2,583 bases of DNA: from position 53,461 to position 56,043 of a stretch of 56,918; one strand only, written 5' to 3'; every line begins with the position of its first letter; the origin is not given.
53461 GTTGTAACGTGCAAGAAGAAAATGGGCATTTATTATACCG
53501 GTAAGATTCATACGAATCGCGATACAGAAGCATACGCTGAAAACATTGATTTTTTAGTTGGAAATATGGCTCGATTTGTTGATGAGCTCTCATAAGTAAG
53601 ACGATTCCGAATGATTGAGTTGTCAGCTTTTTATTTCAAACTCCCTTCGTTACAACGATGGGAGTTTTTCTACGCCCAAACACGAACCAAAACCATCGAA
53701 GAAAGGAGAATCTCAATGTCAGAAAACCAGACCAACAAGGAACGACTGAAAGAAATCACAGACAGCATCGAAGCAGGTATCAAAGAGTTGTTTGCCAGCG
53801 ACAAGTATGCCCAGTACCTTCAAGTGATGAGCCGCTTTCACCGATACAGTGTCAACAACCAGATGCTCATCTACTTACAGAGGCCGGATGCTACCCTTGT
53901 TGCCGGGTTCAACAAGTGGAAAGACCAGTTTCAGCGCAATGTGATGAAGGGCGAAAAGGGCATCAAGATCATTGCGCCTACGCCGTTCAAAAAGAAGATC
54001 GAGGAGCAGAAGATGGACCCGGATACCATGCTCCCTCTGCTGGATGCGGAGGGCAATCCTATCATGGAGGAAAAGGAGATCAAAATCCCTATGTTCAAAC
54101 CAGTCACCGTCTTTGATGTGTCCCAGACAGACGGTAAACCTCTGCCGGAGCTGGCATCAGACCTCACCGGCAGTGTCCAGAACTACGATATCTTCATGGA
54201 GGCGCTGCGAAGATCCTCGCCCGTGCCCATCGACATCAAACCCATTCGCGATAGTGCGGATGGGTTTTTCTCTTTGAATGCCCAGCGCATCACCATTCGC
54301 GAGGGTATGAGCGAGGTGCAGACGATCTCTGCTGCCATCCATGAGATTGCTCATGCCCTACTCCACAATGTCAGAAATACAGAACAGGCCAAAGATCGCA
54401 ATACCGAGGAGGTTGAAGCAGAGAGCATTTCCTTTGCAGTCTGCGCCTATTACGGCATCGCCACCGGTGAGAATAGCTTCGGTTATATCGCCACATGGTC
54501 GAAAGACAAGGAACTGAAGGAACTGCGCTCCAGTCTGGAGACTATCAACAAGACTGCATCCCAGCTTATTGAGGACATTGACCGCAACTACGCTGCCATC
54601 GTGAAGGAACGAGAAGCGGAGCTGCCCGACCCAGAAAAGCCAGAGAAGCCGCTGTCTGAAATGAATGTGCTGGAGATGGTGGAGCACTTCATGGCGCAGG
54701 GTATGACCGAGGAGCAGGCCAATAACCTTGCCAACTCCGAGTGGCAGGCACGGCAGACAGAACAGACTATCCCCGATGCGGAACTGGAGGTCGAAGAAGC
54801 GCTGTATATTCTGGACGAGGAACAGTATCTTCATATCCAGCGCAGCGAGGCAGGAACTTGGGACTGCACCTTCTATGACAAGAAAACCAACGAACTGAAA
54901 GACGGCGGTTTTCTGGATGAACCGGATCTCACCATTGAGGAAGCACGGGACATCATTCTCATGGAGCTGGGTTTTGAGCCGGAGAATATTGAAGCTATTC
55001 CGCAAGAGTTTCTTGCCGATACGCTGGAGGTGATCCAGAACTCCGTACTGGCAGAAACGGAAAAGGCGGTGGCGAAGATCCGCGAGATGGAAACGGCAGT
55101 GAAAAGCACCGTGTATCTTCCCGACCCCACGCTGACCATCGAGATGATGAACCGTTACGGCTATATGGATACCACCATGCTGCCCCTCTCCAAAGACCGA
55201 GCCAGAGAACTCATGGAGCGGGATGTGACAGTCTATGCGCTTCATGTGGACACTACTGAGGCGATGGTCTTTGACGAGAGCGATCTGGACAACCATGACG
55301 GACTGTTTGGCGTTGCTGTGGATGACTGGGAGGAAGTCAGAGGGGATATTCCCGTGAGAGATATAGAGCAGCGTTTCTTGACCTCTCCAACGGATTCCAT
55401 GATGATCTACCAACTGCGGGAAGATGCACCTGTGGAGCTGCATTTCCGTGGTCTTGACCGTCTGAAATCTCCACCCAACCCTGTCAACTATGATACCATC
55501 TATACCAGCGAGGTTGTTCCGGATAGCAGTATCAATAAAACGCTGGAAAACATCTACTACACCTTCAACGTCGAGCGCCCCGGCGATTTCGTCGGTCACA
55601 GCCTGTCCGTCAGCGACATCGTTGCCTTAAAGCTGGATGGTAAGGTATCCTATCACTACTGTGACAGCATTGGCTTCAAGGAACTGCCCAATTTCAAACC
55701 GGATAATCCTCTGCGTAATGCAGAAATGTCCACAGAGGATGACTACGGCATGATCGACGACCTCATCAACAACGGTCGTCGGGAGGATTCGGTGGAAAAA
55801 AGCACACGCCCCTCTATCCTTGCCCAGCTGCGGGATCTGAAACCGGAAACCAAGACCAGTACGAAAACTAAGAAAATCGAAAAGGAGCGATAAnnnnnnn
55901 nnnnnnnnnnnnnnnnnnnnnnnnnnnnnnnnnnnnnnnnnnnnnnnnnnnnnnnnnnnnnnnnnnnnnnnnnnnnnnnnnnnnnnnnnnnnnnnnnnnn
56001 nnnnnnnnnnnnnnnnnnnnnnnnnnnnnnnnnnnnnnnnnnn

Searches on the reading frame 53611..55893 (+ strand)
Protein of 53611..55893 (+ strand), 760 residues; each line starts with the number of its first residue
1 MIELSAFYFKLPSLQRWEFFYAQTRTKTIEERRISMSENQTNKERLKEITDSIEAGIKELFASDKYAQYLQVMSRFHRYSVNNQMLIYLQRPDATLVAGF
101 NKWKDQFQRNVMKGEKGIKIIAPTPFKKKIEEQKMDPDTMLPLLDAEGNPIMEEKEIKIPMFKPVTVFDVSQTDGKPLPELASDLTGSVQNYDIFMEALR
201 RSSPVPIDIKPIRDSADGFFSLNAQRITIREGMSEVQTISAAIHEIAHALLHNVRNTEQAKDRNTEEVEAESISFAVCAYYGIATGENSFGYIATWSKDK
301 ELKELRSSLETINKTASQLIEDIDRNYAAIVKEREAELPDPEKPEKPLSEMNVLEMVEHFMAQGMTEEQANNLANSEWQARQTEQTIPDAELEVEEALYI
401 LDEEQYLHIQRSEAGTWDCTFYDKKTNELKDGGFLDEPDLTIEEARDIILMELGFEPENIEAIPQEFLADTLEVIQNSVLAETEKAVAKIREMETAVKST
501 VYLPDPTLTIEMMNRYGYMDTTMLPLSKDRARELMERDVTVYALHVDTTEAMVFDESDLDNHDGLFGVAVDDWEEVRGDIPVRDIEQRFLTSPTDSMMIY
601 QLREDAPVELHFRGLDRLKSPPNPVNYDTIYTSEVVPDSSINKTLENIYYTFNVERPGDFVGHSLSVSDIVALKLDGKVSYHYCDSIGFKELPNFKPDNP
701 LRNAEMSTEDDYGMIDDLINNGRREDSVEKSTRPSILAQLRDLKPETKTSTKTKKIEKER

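Call 13: search_protein_families(library=ncbifam, proteins=[window:53611-55893:+], max_evalue=0.001)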
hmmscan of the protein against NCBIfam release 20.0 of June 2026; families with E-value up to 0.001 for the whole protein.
window:53611-55893:+ (760 aa): 0 families

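Call 27: search_protein_families(library=pfam, proteins=[window:53611-55893:+], max_evalue=0.01)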
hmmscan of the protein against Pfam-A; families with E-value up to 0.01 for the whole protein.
window:53611-55893:+ (760 aa): 7 families
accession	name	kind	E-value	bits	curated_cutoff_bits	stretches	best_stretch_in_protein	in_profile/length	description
PF14191.11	YodL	-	1.4e-25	90.5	24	1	597-695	2-98/98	YodL-like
PF18830.6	LPD16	-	4.2e-18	65.3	27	1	395-471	4-78/82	Large polyvalent protein-associated domain 16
PF14195.11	DUF4316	-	5.3e-15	55.4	25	1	697-741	1-43/43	Domain of unknown function (DUF4316)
PF08401.16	ArdcN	-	4.8e-14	53.1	22.6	1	42-168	4-123/123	N-terminal domain of anti-restriction factor ArdC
PF06114.19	Peptidase_M78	-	5.1e-06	26.7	22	1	212-278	16-84/123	IrrE N-terminal-like domain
PF18818.7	MPTase-PolyVal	-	0.0024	18.4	27.5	1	236-298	42-111/126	Zincin-like metallopeptidase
PF20573.4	DUF6782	-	0.0065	16.2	27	0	171-250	24-102/241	Putative metallopeptidase family (DUF6782)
